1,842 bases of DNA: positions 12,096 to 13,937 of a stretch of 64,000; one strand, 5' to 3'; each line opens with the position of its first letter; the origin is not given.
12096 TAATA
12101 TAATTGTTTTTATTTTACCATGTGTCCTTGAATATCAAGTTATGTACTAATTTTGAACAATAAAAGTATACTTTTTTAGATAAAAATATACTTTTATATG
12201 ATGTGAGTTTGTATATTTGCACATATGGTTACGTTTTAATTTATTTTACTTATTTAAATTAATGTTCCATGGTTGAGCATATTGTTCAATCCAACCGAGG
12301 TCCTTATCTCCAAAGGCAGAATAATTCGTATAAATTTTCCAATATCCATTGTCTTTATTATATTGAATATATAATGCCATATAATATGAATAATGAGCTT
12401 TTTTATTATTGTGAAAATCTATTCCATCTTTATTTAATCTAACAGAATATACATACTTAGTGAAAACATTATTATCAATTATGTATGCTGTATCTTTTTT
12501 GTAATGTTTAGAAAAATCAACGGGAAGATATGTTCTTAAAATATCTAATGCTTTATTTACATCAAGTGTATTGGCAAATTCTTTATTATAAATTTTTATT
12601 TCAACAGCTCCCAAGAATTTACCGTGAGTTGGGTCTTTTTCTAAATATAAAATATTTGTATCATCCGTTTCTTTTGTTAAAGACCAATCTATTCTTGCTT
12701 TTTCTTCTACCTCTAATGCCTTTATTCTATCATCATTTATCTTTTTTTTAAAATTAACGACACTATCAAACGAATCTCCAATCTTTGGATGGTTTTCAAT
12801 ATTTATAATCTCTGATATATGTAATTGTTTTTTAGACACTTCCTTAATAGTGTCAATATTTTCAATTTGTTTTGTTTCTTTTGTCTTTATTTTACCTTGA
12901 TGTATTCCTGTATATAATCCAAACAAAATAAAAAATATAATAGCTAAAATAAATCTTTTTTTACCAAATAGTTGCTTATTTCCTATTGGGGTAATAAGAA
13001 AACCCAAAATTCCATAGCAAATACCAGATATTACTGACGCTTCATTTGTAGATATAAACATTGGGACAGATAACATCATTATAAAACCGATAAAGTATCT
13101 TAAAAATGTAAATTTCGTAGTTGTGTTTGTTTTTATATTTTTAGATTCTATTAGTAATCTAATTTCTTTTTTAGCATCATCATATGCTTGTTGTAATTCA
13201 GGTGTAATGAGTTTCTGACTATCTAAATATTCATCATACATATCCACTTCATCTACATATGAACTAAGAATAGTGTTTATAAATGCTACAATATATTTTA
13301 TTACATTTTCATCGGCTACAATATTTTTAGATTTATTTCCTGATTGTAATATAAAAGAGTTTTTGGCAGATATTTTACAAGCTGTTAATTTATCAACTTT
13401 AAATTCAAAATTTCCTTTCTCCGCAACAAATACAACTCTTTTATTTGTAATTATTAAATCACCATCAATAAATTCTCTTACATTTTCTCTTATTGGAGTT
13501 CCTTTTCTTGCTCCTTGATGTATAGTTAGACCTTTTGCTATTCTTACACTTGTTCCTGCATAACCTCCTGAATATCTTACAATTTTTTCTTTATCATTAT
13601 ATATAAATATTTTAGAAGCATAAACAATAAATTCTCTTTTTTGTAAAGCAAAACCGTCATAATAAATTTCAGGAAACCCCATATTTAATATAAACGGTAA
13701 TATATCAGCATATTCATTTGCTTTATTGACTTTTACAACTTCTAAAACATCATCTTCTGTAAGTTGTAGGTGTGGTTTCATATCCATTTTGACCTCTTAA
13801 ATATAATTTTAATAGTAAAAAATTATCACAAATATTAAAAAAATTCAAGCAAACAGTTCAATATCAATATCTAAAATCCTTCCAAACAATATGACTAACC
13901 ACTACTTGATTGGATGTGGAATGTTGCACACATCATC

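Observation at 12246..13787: Islet cargo gene: PH-domain-like cytoplasmic N-terminus, TM block, extracytoplasmic C-terminal domain of unknown fold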

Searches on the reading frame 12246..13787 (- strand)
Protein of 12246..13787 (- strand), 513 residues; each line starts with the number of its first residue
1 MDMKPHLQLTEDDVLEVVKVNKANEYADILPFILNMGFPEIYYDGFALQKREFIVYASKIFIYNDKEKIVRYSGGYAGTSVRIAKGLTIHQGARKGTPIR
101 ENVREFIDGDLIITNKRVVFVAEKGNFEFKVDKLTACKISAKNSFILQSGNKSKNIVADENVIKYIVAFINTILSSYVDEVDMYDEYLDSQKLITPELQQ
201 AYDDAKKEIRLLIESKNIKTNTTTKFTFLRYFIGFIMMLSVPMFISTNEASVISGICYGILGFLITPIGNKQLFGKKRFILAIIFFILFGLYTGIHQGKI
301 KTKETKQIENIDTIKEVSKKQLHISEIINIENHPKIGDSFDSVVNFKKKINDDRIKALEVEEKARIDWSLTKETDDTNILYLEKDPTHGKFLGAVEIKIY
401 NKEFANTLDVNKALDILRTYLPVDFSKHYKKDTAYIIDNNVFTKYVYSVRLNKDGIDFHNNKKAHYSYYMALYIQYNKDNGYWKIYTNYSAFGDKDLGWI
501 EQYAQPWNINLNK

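Call 4: search_protein_families(library=pfam, proteins=[window:12246-13787:-], max_evalue=10)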
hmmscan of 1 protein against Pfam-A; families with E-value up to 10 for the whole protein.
window:12246-13787:- (513 aa): 2 families
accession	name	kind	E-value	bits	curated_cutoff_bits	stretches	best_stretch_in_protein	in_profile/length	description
PF11605.14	Vps36_ESCRT-II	-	0.015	15.9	24.1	2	50-75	12-38/92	Vacuolar protein sorting protein 36 Vps36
PF01970.21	TctA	-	0.023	13.8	28.9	1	223-284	120-179/423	Tripartite tricarboxylate transporter TctA family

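Call 5: search_protein_families(library=padloc, proteins=[window:12246-13787:-], max_evalue=10)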
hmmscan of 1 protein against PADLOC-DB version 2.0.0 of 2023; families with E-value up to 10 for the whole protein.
window:12246-13787:- (513 aa): 0 families

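Call 6: search_protein_families(library=ncbifam, proteins=[window:12246-13787:-], max_evalue=10)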
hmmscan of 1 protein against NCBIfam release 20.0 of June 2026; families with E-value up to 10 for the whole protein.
window:12246-13787:- (513 aa): 2 families
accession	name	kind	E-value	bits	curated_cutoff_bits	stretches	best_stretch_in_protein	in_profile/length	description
NF050014.1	HpsJ_like_B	equivalog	0.091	12.4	260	1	279-333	87-132/254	hormogonium polysaccharide biosynthesis protein HpsJ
NF037970.1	vanZ_1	subfamily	0.19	12.4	20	1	256-301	48-93/109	VanZ family protein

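Call 8: find_homologous_proteins(query=window:12246-13787:-, max_evalue=0.001)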
Query window:12246-13787:- (513 aa): 12 proteins with E <= 0.001 among 8000 candidates.
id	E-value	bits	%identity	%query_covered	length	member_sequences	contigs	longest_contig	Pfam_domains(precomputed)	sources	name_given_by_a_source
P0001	0.0e+0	1143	100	100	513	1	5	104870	-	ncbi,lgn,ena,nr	ncbi:MAG: hypothetical protein IKV03_05700 [Alphaproteobacteria bacterium]|nr:hypothetical protein [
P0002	1.0e-190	653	56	99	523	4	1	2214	-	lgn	-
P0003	3.1e-173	595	52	98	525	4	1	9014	-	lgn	-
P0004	8.4e-172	591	52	99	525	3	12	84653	-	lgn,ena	-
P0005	1.3e-108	382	38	99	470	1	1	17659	-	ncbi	-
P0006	1.1e-88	316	40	43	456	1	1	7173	-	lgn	-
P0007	1.4e-83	300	35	44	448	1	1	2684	-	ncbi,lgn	-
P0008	4.7e-81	291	35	96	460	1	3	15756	-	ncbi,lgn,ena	-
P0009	1.2e-52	198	28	97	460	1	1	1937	-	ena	-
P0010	4.9e-52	196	29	96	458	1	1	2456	-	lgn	-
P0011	5.3e-50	189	29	96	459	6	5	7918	-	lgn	-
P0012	9.3e-43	165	43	39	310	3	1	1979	-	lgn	-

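Call 12: search_solved_structures(query=A1, max_evalue=10, show_alignments=2)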
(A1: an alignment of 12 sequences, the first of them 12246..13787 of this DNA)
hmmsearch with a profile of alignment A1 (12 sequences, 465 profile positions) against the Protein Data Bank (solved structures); distinct sequences matched with E-value up to 10: 2.
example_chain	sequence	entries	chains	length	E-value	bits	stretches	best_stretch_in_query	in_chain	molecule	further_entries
3utn_X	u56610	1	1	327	0.98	11.2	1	280-331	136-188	Thiosulfate sulfurtransferase TUM1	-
4h33_A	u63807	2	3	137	1.4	10.7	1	226-281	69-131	Lmo2059 protein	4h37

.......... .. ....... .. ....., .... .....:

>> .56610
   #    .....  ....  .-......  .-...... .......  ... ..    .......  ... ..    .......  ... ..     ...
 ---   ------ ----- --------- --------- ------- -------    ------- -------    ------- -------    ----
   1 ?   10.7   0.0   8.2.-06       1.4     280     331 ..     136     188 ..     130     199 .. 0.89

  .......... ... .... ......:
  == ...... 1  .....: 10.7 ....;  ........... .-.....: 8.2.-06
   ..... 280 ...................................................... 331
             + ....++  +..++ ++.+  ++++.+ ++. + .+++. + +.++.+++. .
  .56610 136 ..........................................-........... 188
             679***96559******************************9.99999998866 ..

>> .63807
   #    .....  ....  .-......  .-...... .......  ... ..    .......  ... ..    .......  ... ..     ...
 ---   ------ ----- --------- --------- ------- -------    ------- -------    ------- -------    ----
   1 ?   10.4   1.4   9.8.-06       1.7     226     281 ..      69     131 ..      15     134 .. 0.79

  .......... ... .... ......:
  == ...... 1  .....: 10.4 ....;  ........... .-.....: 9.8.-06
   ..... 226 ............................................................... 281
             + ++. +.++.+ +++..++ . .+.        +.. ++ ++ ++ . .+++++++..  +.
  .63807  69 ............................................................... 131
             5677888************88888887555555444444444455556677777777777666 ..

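Call 13: search_protein_families(library=pfam, alignment_id=A1, max_evalue=1)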
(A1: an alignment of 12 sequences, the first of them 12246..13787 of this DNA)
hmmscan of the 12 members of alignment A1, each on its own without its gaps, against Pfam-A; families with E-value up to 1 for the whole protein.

A. member 1, window:12246-13787:- (513 aa): 2 families
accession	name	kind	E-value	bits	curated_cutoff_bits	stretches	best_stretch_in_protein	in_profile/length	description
PF11605.14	Vps36_ESCRT-II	-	0.015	15.9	24.1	0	50-75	12-38/92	Vacuolar protein sorting protein 36 Vps36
PF01970.21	TctA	-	0.023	13.8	28.9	1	223-284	120-179/423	Tripartite tricarboxylate transporter TctA family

B. families by the number of members that match (of 12 scanned): 16 families
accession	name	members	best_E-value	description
PF19677.4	DUF6179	2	0.0024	Family of unknown function (DUF6179)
PF04283.17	CheF-arch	2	0.035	Chemotaxis signal transduction system protein F from archaea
PF09845.14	OapC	2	0.036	Origin-associated protein OapC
PF20520.3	Ac45-VOA1_TM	1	0.00071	V0 complex accessory subunit Ac45/VOA1 transmembrane domain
PF11605.14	Vps36_ESCRT-II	1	0.015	Vacuolar protein sorting protein 36 Vps36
PF09991.14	DUF2232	1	0.022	Predicted membrane protein (DUF2232)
PF01970.21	TctA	1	0.023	Tripartite tricarboxylate transporter TctA family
PF13962.11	PGG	1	0.032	Domain of unknown function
PF05135.19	Phage_connect_1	1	0.032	Phage gp6-like head-tail connector protein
PF11044.13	TMEMspv1-c74-12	1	0.092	Plectrovirus spv1-c74 ORF 12 transmembrane protein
PF02920.21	Integrase_DNA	1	0.14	DNA binding domain of tn916 integrase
PF24575.1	TPR_Slam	1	0.15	Surface lipoprotein assembly modifier, N-terminal TPR repeats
PF25184.1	YxzE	1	0.19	YxzE-like putative bacteriocin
PF09919.14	DUF2149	1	0.19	Uncharacterized conserved protein (DUF2149)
PF21896.2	Talin_IBS2B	1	0.35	Talin IBS2B domain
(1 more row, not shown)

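Call 15: find_encoding_contigs(protein=P0004, flank=10000, max_places=6)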
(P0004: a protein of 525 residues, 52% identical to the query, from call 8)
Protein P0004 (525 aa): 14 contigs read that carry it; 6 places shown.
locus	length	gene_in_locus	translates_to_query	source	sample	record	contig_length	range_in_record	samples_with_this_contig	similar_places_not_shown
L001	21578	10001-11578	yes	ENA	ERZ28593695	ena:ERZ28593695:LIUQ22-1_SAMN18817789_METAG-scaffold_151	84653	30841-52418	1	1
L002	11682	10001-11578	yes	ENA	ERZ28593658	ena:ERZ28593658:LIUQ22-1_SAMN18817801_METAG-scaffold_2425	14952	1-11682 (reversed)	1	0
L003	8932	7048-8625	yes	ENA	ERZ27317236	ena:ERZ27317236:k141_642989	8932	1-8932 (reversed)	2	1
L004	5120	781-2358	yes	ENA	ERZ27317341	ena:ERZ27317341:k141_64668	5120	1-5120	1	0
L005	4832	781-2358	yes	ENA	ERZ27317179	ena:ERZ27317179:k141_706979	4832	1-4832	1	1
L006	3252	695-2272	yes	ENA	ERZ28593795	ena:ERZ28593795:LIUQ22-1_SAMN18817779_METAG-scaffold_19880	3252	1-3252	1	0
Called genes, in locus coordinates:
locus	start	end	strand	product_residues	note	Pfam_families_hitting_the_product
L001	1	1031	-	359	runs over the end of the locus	PF02275:CBAH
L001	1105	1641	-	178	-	PF18907:DUF5662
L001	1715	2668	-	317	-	-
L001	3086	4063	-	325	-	PF00535:Glycos_transf_2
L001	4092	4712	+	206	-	PF00702:Hydrolase, PF13419:HAD_2, PF13242:Hydrolase_like (weak)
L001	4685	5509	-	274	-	-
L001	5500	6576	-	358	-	PF13439:Glyco_transf_4, PF00534:Glycos_transf_1, PF13692:Glyco_trans_1_4, PF13524:Glyco_trans_1_2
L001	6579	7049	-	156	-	PF00293:NUDIX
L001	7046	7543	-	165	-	-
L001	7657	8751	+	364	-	PF13439:Glyco_transf_4, PF13579:Glyco_trans_4_4, PF00534:Glycos_transf_1, PF13692:Glyco_trans_1_4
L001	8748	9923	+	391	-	PF04577:Glyco_transf_61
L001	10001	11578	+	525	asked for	-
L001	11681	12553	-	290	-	-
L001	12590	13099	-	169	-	-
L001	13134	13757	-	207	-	-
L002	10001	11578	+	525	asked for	-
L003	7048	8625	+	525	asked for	-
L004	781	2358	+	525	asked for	-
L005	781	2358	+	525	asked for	-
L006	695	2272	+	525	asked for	-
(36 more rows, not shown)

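Call 16: find_encoding_contigs(protein=P0005, flank=10000, max_places=3)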
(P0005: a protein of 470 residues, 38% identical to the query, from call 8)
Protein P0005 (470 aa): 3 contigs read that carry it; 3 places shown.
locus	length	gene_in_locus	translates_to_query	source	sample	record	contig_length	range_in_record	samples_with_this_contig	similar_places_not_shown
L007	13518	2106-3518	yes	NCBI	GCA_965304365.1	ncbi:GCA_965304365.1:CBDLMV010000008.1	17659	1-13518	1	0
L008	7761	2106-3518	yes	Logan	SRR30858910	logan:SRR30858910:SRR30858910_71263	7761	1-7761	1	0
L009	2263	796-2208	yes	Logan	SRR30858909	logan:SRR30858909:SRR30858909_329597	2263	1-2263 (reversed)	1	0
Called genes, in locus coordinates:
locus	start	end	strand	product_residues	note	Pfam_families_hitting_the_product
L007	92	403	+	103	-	-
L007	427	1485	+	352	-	PF12762:DDE_Tnp_IS1595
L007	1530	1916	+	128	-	-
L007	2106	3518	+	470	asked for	-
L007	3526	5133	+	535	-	-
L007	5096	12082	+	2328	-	PF12951:PATR (weak), PF13349:DUF4097, PF12951:PATR (weak), PF03797:Autotransporter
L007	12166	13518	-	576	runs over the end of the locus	PF00209:SNF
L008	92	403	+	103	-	-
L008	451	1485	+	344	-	PF12762:DDE_Tnp_IS1595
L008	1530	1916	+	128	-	-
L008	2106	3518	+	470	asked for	-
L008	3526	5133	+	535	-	-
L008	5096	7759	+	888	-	?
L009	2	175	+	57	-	?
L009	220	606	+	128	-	-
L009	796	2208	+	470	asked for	-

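Call 17: find_encoding_contigs(protein=P0008, flank=10000, max_places=3)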
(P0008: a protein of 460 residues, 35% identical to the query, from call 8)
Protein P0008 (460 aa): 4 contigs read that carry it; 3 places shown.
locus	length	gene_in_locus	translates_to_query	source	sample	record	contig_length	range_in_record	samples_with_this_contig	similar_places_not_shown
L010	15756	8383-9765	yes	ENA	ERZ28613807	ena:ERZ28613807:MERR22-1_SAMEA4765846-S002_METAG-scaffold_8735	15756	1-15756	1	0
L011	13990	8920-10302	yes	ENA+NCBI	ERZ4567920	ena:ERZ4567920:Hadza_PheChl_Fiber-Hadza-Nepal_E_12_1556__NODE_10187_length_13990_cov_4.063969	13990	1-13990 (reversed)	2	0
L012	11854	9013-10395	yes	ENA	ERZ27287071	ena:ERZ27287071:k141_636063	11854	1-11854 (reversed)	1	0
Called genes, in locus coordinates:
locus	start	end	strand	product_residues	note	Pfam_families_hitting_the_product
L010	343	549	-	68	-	PF05979:DUF896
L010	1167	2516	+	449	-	PF13458:Peripla_BP_6, PF01094:ANF_receptor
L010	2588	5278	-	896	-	PF02861:Clp_N, PF13191:AAA_16 (weak), PF00004:AAA, PF17871:AAA_lid_9, PF00004:AAA, PF07724:AAA_2, PF07728:AAA_5, PF10431:ClpB_D2-small, +13 more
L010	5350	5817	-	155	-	PF05848:CtsR, PF17727:CtsR_C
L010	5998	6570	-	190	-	PF20815:GIY_YIG_2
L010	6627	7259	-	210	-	PF00156:Pribosyltran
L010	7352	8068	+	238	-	-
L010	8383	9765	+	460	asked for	-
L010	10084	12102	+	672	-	PF01921:tRNA-synt_1f, PF01588:tRNA_bind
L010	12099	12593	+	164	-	PF13302:Acetyltransf_3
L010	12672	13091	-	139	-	PF05656:DUF805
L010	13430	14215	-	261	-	-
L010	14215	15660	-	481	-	PF23357:DUF7088, PF09822:ABC_transp_aux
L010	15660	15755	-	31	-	?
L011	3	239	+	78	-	?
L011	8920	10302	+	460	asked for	-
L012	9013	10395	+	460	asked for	-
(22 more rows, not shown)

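Call 18: find_encoding_contigs(protein=P0003, flank=10000, max_places=3)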
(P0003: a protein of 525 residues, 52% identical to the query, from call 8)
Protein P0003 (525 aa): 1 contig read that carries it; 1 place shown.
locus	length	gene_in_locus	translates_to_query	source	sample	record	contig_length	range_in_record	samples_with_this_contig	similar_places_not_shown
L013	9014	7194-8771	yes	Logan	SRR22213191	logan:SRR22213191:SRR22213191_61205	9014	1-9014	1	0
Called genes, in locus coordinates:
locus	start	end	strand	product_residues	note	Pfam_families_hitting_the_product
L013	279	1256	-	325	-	PF00535:Glycos_transf_2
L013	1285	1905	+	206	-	PF00702:Hydrolase, PF13419:HAD_2, PF13242:Hydrolase_like (weak)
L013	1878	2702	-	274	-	-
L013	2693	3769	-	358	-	PF13439:Glyco_transf_4, PF00534:Glycos_transf_1, PF13692:Glyco_trans_1_4, PF13524:Glyco_trans_1_2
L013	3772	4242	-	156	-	PF00293:NUDIX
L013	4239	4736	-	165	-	-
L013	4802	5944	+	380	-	PF13439:Glyco_transf_4, PF13579:Glyco_trans_4_4, PF00534:Glycos_transf_1, PF13692:Glyco_trans_1_4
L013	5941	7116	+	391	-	PF04577:Glyco_transf_61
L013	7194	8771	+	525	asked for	-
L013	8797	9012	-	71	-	?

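Call 19: search_protein_representatives(alignment_id=A1)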
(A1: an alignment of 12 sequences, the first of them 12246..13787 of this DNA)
Query: 12 sequences, 465 profile positions. Proteins with E-value up to 0.001 (for the whole library): 2312; up to 1e-10: 612; up to 1e-30: 93. The best 150 are listed.
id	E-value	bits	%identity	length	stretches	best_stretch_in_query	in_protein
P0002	6.4e-206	701.0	-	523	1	1-463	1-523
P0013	5.5e-187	638.5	-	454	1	6-465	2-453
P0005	2.4e-184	629.8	-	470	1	3-464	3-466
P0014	7.0e-176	601.9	-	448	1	7-462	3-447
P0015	2.6e-157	540.7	-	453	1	6-464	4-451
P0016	1.1e-154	532.0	-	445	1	7-464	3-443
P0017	1.6e-147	508.4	-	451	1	6-460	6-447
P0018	6.9e-146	503.0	-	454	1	7-464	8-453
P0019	2.5e-145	501.2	-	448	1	7-461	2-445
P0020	2.5e-136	471.5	-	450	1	6-464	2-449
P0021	1.3e-135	469.1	-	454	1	5-464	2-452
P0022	1.2e-129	449.5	-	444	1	7-461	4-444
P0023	4.0e-126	437.8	-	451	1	3-464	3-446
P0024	6.2e-122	424.1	-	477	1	1-464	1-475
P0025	7.6e-120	417.2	-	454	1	3-464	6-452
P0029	3.0e-104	365.7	-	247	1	4-249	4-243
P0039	2.1e-81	290.4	-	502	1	5-277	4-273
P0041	2.2e-79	283.8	-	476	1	11-275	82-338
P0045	1.2e-73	264.8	-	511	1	8-316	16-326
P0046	2.9e-69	250.4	-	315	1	232-464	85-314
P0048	1.7e-67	244.6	-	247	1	224-464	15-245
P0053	7.0e-62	226.1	-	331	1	210-462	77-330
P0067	9.0e-54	199.3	-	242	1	12-178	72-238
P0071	5.5e-53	196.7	-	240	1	19-176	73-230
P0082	2.6e-48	181.3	-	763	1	3-218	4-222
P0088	1.2e-45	172.6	-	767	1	10-184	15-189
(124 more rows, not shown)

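Call 20: predict_structure(alignment_id=A1)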
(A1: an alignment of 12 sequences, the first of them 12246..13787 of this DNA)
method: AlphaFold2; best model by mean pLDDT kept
length: 513 residues; sequences in the alignment: 12
mean_pLDDT: 75.9   pTM: 0.40
mean pLDDT of the five models: 75.9, 74.0, 73.4, 73.3, 71.7
residues with pLDDT >= 90: 137; 70-90: 213; 50-70: 104; < 50: 59
segments of 3 or more residues with pLDDT < 50: 1-3, 74-94, 217-225, 272-274, 296-318
pLDDT, mean of each block of 10 residues (from residue 1): 58 86 90 84 86 93 72 48 38 50 79 95 90 91 91 91 93 90 84 77 82 56 51 61 57 59 56 53 58 48 32 39 80 87 89 89 85 81 85 91 86 89 88 91 93 83 76 91 90 85 85 54
secondary structure, 60 per line:
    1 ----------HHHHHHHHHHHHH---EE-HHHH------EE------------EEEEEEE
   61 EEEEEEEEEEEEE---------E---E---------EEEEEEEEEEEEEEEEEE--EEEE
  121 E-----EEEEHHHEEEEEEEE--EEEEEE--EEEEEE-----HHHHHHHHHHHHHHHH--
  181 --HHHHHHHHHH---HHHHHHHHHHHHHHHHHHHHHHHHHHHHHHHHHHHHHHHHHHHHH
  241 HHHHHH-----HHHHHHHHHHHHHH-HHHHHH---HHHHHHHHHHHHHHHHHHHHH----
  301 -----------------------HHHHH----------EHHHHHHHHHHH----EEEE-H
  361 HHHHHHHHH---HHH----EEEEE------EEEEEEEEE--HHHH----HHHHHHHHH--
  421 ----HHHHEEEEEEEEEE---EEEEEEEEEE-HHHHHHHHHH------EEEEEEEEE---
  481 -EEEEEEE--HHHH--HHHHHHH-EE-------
elements in order: H11-23 H30-33 E54-73 E97-114 E117-121 E127-130 E134-141 E144-149 E152-157 H163-178 H183-192 H196-246 H252-265 H267-272 H276-296 H324-328 H340-350 E355-358 H360-369 E380-384 E391-399 H402-405 H410-418 H425-428 E429-438 E442-451 H453-462 E469-477 E482-488 H491-494 H497-503
